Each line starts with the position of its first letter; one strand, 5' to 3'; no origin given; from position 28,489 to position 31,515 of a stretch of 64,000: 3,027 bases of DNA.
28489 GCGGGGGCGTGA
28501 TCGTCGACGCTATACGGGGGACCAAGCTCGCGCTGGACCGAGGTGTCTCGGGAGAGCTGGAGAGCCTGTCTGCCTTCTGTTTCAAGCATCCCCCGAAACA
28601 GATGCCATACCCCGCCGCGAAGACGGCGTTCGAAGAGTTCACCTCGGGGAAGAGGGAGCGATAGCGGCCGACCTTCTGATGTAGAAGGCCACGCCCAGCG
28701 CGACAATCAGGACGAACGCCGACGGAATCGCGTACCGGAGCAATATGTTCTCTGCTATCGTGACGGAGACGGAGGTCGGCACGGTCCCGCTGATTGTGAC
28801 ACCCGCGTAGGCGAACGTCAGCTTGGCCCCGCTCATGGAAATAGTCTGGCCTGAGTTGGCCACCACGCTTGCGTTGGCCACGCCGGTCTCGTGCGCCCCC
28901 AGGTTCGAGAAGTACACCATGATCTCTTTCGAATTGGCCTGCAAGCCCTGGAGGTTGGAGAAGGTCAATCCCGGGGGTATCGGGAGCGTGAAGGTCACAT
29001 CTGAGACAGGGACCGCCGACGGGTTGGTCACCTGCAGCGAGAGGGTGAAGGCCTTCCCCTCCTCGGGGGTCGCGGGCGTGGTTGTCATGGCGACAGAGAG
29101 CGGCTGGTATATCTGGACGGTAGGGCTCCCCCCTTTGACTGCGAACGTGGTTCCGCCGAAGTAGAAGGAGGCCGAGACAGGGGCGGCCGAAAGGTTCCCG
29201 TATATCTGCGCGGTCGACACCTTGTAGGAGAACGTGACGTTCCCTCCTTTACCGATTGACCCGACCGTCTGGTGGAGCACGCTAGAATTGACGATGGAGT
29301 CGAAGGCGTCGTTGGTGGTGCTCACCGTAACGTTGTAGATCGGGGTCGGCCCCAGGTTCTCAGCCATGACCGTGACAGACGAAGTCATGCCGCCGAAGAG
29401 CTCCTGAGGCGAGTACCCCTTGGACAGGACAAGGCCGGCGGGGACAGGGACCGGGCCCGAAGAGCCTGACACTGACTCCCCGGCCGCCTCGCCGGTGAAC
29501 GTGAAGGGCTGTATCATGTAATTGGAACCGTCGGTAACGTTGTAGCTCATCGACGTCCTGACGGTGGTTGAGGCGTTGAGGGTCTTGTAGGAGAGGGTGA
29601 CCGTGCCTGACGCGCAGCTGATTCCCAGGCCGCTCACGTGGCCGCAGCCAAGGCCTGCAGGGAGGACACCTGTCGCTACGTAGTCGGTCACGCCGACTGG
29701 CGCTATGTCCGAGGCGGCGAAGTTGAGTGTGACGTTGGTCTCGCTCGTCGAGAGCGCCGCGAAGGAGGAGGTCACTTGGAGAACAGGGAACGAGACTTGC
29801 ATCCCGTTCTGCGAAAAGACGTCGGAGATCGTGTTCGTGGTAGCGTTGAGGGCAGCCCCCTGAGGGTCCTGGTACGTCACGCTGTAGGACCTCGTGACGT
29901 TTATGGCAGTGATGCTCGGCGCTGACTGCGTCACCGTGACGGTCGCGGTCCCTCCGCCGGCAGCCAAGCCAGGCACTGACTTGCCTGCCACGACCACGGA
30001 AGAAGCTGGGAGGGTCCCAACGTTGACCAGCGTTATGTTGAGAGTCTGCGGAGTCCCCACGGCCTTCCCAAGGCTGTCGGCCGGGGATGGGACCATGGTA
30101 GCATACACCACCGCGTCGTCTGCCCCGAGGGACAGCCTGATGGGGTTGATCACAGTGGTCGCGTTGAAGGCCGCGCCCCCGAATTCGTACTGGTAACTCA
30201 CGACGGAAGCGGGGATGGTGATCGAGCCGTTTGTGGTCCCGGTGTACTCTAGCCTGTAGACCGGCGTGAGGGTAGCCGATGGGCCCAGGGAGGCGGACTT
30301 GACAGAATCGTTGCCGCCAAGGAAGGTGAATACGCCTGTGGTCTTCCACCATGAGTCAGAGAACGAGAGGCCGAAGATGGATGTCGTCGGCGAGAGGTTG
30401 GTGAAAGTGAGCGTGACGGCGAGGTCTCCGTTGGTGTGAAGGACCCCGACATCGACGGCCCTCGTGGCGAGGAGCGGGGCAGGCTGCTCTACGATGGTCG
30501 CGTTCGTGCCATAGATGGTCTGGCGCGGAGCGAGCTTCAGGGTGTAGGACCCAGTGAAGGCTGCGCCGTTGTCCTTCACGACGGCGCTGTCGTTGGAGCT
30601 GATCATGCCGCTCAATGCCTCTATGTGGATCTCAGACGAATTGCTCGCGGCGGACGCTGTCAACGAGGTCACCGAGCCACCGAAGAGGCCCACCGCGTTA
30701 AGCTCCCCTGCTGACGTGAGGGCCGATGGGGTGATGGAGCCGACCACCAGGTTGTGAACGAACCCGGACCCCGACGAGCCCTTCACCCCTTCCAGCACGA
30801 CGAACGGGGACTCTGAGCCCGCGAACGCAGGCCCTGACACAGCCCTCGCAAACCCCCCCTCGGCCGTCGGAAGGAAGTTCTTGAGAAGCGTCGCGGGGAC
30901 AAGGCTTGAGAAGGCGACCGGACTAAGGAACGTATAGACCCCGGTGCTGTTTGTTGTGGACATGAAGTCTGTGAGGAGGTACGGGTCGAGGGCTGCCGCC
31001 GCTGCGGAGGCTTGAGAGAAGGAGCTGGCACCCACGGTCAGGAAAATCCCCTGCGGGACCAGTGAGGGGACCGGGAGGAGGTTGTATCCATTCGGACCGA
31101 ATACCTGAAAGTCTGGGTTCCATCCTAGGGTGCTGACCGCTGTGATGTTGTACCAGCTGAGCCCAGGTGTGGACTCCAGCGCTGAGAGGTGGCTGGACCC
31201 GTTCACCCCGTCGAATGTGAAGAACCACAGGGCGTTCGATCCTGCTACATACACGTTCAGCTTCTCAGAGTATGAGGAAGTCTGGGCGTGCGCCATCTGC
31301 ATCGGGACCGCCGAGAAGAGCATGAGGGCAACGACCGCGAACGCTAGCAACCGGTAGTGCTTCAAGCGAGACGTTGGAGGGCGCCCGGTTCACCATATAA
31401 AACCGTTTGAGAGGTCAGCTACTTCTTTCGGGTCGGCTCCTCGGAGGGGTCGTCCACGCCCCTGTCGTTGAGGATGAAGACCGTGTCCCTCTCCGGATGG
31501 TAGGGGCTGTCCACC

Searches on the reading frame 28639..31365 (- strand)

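Call 44: search_protein_families(library=pfam, proteins=[window:28639-31365:-], max_evalue=0.001)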
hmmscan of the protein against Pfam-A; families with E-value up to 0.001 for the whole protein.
window:28639-31365:- (908 aa): 1 family
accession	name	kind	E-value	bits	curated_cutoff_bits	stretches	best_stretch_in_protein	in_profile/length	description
PF05753.20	TRAP_beta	-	9.8e-08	32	22.4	0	293-400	15-118/178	Translocon-associated protein beta (TRAPB)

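Call 70: search_protein_families(library=ncbifam, proteins=[window:28639-31365:-], max_evalue=0.00001)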
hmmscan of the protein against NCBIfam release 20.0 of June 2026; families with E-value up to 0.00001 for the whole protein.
window:28639-31365:- (908 aa): 0 families
